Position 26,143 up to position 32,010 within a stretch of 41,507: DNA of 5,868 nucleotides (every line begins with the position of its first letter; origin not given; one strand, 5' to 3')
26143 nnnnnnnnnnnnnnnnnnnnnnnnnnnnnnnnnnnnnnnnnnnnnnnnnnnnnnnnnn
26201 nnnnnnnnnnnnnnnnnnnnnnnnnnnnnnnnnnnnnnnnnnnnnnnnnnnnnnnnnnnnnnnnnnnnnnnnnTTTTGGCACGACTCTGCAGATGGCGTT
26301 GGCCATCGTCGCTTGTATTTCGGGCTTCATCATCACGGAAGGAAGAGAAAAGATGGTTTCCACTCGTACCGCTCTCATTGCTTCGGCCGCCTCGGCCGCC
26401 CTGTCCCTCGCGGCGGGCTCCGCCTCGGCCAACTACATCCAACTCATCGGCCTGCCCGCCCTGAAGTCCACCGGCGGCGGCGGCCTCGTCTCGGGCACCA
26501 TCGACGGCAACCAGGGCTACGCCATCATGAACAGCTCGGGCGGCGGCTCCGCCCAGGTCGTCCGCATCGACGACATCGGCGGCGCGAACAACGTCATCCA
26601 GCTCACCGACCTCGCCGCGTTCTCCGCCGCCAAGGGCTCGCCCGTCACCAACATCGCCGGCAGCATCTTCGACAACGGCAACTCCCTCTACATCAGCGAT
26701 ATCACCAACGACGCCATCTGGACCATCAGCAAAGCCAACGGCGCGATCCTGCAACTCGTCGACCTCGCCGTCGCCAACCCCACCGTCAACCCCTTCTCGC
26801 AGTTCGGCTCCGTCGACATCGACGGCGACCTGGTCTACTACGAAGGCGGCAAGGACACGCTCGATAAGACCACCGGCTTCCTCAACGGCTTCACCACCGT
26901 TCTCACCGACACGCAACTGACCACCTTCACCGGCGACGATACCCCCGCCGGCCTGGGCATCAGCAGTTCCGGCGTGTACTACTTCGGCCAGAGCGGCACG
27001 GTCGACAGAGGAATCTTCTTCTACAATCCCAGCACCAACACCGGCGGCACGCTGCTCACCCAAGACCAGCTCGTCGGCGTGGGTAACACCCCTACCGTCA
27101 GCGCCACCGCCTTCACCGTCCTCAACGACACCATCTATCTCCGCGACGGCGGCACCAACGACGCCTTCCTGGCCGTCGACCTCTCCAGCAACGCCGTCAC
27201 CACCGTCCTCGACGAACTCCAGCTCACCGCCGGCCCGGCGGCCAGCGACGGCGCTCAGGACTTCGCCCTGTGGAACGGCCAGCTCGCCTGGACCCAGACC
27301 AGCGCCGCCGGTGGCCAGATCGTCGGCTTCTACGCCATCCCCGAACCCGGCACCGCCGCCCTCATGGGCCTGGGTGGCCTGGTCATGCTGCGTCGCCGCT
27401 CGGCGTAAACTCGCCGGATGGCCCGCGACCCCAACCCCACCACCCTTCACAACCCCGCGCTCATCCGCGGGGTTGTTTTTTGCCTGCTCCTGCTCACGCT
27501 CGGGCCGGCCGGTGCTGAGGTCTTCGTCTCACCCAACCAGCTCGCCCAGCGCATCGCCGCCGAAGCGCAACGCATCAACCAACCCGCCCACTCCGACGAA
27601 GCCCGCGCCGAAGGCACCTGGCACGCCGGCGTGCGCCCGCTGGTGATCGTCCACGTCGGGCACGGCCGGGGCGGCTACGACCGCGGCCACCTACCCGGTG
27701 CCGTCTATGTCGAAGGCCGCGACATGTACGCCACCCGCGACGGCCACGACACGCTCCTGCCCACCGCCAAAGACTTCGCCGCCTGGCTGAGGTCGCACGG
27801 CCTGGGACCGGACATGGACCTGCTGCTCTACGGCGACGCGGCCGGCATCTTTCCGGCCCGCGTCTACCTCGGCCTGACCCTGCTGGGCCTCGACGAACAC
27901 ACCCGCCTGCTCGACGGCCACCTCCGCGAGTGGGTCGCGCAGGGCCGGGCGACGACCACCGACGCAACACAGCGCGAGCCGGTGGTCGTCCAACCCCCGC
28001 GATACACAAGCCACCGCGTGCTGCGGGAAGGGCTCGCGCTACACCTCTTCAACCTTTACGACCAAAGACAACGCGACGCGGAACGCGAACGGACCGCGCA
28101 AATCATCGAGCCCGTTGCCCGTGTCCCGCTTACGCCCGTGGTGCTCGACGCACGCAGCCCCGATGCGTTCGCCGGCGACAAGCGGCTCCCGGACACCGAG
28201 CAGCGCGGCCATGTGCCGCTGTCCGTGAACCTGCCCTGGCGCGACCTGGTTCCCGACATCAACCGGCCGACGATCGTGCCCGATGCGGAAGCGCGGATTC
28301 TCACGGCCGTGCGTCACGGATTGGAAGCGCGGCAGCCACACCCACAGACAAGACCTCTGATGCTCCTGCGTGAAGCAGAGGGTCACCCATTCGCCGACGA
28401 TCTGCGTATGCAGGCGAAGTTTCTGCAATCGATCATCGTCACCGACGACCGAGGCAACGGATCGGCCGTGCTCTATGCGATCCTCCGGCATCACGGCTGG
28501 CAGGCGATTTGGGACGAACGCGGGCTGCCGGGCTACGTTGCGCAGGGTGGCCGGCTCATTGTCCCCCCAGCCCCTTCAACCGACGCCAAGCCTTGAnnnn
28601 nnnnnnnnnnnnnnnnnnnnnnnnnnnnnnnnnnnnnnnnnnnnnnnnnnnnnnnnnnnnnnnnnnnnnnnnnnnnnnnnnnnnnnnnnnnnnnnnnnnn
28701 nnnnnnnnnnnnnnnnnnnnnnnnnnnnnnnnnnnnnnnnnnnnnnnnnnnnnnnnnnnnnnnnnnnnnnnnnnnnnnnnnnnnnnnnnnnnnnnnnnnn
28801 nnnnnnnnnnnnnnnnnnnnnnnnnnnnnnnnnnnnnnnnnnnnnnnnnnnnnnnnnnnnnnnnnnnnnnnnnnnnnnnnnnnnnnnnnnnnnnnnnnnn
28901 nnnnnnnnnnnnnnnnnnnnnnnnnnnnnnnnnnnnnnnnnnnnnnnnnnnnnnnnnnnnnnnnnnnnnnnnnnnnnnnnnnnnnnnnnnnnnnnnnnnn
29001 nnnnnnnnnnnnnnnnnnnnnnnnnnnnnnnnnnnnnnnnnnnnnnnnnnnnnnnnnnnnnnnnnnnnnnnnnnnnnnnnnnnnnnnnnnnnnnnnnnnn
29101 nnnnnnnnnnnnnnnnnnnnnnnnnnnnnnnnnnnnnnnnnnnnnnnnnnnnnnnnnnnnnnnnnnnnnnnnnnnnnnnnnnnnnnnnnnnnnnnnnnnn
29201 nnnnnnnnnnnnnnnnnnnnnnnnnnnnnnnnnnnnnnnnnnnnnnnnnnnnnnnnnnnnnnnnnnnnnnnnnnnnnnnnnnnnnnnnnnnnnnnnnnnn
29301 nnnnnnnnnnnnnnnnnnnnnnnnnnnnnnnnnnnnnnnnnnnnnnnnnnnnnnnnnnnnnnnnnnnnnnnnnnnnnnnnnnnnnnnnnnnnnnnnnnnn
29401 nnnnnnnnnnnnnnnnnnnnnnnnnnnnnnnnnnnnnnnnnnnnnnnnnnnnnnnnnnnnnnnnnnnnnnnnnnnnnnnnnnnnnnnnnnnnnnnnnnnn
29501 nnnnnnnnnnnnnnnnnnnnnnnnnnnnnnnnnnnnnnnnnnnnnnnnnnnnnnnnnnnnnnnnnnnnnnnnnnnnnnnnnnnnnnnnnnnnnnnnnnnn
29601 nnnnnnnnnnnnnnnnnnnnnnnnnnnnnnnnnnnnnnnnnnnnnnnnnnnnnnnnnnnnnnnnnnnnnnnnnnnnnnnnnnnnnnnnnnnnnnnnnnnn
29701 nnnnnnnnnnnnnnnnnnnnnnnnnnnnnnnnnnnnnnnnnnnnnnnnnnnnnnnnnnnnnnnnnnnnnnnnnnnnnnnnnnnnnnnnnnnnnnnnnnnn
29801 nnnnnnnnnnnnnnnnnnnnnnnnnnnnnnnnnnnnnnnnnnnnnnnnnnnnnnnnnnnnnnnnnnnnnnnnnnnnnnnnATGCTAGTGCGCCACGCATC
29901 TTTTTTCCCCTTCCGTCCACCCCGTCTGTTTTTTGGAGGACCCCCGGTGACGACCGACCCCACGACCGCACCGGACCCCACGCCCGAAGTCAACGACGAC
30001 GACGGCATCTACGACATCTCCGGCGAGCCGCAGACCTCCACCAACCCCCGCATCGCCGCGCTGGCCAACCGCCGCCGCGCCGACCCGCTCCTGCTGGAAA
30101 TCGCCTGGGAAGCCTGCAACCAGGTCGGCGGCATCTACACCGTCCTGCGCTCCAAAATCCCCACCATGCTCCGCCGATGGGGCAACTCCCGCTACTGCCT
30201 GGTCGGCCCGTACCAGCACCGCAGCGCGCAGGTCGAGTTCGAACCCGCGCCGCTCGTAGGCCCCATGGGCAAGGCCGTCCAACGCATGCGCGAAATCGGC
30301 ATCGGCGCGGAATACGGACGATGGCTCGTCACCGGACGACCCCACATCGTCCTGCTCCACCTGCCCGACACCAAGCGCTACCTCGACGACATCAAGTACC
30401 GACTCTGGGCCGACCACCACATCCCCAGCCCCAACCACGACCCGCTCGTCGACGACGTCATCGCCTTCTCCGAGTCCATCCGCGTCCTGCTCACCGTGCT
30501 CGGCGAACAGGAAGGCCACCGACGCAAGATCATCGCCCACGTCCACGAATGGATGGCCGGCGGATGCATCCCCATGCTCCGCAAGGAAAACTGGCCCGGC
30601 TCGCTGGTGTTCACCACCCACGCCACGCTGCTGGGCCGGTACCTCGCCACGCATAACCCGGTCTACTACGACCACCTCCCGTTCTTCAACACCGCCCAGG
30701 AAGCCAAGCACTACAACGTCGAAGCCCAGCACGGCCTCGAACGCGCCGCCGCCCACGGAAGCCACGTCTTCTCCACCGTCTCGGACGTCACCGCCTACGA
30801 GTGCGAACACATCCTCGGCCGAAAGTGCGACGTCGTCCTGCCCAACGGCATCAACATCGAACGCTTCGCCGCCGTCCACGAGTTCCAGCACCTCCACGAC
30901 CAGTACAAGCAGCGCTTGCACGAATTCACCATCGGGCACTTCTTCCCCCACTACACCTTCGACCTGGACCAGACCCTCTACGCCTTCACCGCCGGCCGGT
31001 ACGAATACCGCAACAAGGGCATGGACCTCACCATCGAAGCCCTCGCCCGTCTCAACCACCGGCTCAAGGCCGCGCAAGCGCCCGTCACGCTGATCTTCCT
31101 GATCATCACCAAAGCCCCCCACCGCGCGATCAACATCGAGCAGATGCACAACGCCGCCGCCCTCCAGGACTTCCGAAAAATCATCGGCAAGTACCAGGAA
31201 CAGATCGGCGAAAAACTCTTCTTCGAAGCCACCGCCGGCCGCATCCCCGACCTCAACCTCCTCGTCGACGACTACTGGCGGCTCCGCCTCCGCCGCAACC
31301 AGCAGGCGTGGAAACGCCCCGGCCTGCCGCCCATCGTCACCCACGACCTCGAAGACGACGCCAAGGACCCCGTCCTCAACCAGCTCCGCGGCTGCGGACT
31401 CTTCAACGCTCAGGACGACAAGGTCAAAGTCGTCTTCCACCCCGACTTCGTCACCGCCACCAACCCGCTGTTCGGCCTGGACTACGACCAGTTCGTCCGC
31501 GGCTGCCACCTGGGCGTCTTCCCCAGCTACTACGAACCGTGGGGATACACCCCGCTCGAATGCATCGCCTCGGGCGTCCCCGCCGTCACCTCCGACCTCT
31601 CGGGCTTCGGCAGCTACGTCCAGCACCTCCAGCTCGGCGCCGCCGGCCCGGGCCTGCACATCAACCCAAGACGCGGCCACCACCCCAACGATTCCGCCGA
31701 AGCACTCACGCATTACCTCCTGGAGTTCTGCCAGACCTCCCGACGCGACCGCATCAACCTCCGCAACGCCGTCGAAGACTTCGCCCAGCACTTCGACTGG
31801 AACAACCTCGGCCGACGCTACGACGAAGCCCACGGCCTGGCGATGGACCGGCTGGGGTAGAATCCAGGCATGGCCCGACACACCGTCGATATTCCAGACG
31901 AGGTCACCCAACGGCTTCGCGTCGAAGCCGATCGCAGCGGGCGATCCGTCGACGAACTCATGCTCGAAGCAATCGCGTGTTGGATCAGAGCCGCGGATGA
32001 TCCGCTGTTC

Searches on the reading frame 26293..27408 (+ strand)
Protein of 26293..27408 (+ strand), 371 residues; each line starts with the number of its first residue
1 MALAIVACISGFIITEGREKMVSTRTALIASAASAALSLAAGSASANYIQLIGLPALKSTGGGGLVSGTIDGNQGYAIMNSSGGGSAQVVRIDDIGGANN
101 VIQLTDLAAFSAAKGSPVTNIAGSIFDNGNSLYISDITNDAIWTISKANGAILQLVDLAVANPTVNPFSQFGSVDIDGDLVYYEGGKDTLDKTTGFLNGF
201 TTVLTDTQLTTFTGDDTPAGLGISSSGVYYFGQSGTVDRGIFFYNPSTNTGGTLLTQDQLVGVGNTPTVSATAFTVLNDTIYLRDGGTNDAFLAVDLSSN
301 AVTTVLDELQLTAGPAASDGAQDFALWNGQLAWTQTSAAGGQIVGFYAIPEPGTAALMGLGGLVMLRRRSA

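Call 80: search_protein_families(library=pfam, proteins=[window:26293-27408:+], max_evalue=0.001)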
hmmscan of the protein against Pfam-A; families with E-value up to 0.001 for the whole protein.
window:26293-27408:+ (371 aa): 1 family
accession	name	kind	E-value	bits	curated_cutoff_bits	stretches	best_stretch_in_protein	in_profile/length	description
PF07589.16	PEP-CTERM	-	0.0002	21.7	20.7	1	348-369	1-24/24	PEP-CTERM motif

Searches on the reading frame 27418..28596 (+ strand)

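Call 80: search_protein_families(library=pfam, proteins=[window:27418-28596:+], max_evalue=0.001)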
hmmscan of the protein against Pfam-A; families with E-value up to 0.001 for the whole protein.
window:27418-28596:+ (392 aa): 1 family
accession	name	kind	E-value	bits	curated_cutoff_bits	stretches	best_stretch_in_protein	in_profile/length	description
PF00581.25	Rhodanese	-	5.9e-11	43.1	22.2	1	87-174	25-101/102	Rhodanese-like domain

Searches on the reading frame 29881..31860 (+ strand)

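Call 80: search_protein_families(library=pfam, proteins=[window:29881-31860:+], max_evalue=0.001)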
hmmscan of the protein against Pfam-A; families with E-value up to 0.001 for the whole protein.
window:29881-31860:+ (659 aa): 4 families
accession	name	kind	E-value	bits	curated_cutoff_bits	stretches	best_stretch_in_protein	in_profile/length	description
PF05693.19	Glycogen_syn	-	9.9e-200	665.8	27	1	73-657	1-585/639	Glycogen synthase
PF00534.26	Glycos_transf_1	-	1.2e-10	41.6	26.4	1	535-596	86-142/172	Glycosyl transferases group 1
PF13692.12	Glyco_trans_1_4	-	5.8e-10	40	27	1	533-585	68-120/142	Glycosyl transferases group 1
PF20706.3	GT4-conflict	-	2.9e-09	36.8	26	1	539-642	279-380/385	Family 4 Glycosyltransferase in conflict systems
